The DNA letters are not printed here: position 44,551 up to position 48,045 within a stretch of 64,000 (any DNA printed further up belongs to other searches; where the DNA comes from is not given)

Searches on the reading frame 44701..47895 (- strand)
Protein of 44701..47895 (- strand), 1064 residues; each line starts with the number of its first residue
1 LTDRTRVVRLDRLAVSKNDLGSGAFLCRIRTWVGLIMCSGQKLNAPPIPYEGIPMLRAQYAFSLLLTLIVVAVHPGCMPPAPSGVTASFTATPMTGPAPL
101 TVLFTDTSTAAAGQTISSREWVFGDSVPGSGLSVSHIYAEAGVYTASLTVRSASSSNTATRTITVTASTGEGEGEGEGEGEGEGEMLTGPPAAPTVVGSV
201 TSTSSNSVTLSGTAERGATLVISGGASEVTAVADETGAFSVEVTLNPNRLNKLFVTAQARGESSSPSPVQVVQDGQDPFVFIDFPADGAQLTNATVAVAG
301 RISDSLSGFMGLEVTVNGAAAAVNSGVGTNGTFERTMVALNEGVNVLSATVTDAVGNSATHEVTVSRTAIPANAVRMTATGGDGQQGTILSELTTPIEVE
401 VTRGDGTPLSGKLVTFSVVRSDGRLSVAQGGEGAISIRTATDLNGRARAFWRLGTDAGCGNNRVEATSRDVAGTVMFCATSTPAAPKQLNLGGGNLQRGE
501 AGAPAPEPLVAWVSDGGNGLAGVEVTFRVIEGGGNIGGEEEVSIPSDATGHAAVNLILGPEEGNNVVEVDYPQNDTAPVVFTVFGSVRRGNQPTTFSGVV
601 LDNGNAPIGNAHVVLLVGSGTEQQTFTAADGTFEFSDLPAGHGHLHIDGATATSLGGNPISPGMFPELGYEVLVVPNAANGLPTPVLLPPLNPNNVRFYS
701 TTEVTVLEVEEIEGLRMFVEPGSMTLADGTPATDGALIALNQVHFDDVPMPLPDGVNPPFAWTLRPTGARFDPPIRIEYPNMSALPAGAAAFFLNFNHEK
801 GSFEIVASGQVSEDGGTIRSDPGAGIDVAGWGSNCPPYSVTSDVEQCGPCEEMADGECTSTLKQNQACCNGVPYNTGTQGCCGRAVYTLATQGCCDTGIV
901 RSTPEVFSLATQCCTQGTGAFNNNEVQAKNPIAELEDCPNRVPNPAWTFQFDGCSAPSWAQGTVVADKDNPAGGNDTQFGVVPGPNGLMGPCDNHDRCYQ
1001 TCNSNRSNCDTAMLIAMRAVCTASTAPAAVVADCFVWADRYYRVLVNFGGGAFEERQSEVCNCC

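Call 9: search_protein_families(library=pfam, proteins=[window:44701-47895:-], max_evalue=0.001)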
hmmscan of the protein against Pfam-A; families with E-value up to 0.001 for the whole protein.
window:44701-47895:- (1064 aa): 7 families
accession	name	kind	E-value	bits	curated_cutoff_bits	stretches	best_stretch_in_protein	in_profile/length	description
PF18911.6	PKD_4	-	2.3e-11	44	27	1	97-166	15-84/85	PKD domain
PF09136.16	Glucodextran_B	-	6.9e-11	42.4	27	1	280-367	3-81/83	Glucodextranase, domain B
PF13620.12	CarboxypepD_reg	-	1.4e-08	35.3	32.3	1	596-647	2-54/82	Carboxypeptidase regulatory-like domain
PF00801.26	PKD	-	9.6e-08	32.4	23.5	1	88-165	3-80/80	PKD domain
PF06951.16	PLA2G12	-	1.6e-06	28.6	34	1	988-1063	98-176/184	Group XII secretory phospholipase A2 precursor (PLA2G12)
PF17936.7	Big_6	-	1.2e-05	25.9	27.6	1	201-271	8-81/83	Bacterial Ig domain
PF13715.12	CarbopepD_reg_2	-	2.4e-05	24.7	32.2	1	597-647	2-50/88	CarboxypepD_reg-like domain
